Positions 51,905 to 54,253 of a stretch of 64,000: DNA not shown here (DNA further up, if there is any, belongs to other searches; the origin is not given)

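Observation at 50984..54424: BcsB-like protein with SH3b and LysM domains and no BcsA partner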

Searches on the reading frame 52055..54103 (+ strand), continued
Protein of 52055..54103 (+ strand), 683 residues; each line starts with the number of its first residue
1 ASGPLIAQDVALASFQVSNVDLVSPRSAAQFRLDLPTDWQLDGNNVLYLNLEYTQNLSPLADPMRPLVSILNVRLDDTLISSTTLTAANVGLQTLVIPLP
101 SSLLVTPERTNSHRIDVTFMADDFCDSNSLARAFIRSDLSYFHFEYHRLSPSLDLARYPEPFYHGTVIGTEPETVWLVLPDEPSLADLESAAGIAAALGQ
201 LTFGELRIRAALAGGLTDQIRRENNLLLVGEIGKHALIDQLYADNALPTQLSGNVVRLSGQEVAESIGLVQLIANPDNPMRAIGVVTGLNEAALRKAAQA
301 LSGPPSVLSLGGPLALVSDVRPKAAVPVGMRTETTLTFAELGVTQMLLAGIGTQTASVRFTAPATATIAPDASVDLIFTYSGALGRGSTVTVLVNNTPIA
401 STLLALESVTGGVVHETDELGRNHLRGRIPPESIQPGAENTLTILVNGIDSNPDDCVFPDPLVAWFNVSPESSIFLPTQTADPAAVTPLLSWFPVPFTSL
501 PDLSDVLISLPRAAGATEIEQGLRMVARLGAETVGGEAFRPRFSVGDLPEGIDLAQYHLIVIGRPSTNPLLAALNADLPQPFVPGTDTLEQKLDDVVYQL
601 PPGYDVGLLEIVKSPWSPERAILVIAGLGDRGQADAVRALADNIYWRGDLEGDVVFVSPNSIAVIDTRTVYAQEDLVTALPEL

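Call 62: search_protein_families(library=pfam, proteins=[L058:3398-7420:+, L058:11274-12167:+, L008:3372-4943:+, L036:8703-9830:+, L036:12639-14159:+, L048:1362-2540:+, L040:5224-6228:+], max_evalue=0.001)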
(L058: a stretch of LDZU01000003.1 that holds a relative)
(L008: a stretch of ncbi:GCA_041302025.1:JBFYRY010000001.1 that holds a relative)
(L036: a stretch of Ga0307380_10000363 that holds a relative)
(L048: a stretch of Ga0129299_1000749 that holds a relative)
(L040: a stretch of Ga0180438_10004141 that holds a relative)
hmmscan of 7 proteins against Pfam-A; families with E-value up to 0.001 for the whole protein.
L058:3398-7420:+ (1341 aa): 5 families
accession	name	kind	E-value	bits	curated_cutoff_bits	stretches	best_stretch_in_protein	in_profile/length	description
PF05157.20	MshEN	-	7e-64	212.3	23.1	5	771-853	2-85/90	MshEN domain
PF13632.12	Glyco_trans_2_3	-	6.9e-27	95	27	1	1038-1239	1-173/198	Glycosyl transferase family group 2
PF13641.12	Glyco_tranf_2_3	-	1.3e-19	71.6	27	1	954-1180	3-230/230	Glycosyltransferase like family 2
PF00535.33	Glycos_transf_2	-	1.4e-10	41.8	23.3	1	956-1088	2-131/168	Glycosyl transferase family 2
PF13506.12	Glyco_transf_21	-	0.00046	20.1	21.7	0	1008-1178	1-173/174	Glycosyl transferase family 21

L058:11274-12167:+ (298 aa): 1 family
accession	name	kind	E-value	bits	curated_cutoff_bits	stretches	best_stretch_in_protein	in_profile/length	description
PF00990.26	GGDEF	-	1.3e-14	54.7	23.8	1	137-282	3-160/161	Diguanylate cyclase, GGDEF domain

L008:3372-4943:+ (523 aa): 2 families
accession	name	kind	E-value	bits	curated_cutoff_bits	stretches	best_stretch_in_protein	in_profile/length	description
PF02706.20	Wzz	-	1e-05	26.2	25.5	1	2-84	4-88/91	Chain length determinant protein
PF01656.29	CbiA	-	0.00054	20.4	25.4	0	337-501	3-110/125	CobQ/CobB/MinD/ParA nucleotide binding domain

L036:8703-9830:+ (376 aa): 3 families
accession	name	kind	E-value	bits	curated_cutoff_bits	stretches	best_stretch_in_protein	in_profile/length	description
PF00990.26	GGDEF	-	4.1e-17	62.8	23.8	1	214-365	4-158/161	Diguanylate cyclase, GGDEF domain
PF02706.20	Wzz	-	0.00026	21.7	25.5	1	10-98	6-90/91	Chain length determinant protein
PF13807.11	GNVR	-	0.00051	20.3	27.7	0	160-196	43-79/82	G-rich domain on putative tyrosine kinase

L036:12639-14159:+ (507 aa): 1 family
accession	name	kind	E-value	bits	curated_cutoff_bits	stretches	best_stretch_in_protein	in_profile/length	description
PF04932.20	Wzy_C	-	2.3e-19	70.1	31.7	1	280-430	3-149/149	O-Antigen ligase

L048:1362-2540:+ (393 aa): 2 families
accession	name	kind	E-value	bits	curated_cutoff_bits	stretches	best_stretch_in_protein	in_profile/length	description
PF00072.30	Response_reg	-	5.1e-25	88.2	30.2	1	233-340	1-106/111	Response regulator receiver domain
PF02706.20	Wzz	-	7.6e-11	42.6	25.5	1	2-90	3-87/91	Chain length determinant protein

L040:5224-6228:+ (335 aa): 1 family
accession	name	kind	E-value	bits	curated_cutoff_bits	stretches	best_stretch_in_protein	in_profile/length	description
PF01522.26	Polysacc_deac_1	-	1.3e-26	93.4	23.1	1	126-265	3-122/124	Polysaccharide deacetylase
